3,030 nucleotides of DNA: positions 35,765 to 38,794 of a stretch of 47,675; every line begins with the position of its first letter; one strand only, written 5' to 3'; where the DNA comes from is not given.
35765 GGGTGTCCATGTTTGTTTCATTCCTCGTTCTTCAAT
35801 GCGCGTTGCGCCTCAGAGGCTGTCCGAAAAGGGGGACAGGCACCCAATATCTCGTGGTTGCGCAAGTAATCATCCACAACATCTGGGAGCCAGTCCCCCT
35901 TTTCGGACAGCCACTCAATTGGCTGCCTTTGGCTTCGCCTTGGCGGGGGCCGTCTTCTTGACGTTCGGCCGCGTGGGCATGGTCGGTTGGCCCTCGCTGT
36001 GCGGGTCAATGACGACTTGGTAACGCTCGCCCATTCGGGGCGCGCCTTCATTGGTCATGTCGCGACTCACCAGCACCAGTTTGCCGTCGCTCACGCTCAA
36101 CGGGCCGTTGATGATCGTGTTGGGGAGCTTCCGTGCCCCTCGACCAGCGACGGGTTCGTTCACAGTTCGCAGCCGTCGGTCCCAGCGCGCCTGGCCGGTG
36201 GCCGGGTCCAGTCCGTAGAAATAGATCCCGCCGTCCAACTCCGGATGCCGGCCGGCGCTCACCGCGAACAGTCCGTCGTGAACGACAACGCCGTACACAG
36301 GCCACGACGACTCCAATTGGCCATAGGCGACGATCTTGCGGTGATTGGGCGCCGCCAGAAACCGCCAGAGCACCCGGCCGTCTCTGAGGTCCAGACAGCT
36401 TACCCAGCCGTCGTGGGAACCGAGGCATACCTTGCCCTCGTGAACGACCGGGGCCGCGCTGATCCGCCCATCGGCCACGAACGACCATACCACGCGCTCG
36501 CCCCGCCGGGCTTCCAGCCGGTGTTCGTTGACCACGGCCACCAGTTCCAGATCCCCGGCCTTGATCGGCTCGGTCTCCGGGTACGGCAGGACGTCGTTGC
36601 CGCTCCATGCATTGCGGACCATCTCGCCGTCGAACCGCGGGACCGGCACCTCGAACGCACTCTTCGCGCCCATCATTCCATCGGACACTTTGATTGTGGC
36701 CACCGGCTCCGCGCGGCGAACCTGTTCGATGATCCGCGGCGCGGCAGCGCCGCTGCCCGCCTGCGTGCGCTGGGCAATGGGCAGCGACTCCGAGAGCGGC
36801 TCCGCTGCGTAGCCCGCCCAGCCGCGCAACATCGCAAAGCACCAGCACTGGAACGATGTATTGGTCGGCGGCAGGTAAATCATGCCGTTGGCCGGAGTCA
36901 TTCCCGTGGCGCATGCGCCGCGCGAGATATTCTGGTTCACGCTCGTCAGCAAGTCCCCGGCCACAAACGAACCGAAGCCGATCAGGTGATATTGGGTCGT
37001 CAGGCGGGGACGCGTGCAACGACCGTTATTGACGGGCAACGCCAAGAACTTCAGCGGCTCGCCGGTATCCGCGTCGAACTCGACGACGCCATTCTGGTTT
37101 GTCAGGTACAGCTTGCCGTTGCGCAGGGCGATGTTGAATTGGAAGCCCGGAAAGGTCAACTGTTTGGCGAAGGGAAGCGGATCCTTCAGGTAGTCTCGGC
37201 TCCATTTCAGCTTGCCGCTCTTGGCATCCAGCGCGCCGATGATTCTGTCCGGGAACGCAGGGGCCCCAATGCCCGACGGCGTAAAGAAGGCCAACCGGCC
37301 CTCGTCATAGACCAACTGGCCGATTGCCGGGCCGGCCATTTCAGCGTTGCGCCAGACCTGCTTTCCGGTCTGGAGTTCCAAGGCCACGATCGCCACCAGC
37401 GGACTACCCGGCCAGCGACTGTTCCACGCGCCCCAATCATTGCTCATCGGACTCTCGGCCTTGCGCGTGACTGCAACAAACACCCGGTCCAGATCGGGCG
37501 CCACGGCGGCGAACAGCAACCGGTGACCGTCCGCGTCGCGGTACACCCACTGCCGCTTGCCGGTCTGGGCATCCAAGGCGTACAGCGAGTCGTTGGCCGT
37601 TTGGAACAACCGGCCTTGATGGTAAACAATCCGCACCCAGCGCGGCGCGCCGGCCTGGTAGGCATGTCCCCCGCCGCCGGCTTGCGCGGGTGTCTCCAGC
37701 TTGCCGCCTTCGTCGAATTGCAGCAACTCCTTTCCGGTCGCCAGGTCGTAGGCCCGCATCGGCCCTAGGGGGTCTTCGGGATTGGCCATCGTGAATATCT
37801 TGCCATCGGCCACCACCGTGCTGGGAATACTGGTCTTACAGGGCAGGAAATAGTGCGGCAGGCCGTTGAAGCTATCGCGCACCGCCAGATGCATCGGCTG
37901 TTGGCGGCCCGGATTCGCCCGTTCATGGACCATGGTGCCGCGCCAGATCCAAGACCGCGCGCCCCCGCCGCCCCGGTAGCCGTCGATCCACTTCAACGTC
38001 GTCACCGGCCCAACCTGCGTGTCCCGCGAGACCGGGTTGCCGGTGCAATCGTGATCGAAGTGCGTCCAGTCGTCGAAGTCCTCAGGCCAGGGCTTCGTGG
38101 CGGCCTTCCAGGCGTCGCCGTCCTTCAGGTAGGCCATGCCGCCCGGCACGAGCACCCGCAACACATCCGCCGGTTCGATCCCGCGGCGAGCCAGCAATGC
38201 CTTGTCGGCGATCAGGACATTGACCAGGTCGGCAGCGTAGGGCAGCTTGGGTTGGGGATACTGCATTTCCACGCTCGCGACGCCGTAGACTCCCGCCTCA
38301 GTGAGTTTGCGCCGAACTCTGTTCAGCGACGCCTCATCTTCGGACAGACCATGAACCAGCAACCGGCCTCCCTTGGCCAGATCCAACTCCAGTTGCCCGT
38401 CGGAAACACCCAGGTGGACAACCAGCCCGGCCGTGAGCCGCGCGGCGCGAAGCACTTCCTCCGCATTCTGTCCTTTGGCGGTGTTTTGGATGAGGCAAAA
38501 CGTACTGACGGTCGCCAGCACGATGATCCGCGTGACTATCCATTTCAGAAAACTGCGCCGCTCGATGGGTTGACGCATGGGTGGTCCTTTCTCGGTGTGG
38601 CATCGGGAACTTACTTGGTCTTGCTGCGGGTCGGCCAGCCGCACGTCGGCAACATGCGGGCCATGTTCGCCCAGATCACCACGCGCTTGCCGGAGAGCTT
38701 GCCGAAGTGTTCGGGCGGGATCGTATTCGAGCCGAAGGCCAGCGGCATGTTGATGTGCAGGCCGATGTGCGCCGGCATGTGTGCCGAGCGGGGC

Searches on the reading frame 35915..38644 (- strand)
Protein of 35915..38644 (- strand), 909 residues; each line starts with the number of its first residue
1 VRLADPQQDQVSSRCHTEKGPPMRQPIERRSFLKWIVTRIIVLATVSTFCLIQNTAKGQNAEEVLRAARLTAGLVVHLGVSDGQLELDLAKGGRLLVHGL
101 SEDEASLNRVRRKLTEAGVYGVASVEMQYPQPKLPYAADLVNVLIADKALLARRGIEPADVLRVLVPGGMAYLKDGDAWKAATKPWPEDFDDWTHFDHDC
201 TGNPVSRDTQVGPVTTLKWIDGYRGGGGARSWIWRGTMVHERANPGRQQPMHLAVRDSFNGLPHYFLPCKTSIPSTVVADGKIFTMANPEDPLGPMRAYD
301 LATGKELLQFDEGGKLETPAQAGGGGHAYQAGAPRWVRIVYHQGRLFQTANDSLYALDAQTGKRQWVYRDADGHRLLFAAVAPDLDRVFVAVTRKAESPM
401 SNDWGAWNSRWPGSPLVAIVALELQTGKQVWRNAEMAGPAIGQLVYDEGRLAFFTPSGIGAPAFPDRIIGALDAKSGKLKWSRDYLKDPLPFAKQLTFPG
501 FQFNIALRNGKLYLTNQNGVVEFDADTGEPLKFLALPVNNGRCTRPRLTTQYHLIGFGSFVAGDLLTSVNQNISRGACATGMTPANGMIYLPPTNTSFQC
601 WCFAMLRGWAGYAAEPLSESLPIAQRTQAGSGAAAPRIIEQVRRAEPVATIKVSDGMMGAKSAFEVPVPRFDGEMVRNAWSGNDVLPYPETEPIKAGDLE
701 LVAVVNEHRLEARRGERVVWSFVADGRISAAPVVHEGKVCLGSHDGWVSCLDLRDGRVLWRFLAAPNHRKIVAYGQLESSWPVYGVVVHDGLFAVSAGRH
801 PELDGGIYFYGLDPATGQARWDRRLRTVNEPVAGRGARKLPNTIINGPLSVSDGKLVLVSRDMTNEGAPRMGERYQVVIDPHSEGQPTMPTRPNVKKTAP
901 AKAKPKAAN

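Call 17: search_protein_families(library=pfam, proteins=[window:35915-38644:-], max_evalue=0.01)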
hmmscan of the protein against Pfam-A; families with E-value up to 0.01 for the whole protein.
window:35915-38644:- (909 aa): 3 families
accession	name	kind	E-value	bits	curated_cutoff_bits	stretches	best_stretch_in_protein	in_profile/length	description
PF13360.13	PQQ_2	-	4.4e-23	82.6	27.6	3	717-828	54-149/233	Outer membrane protein assembly factor BamB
PF01011.28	PQQ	-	7.9e-12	45.1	26.7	0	275-331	171-225/595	Glucose/ethanol/alcohol dehydrogenase, beta-propeller domain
PF13570.13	Beta-prop_ACSF4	-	5.1e-08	33.1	133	1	717-762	40-87/329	Beta-alanine-activating enzyme, beta-propeller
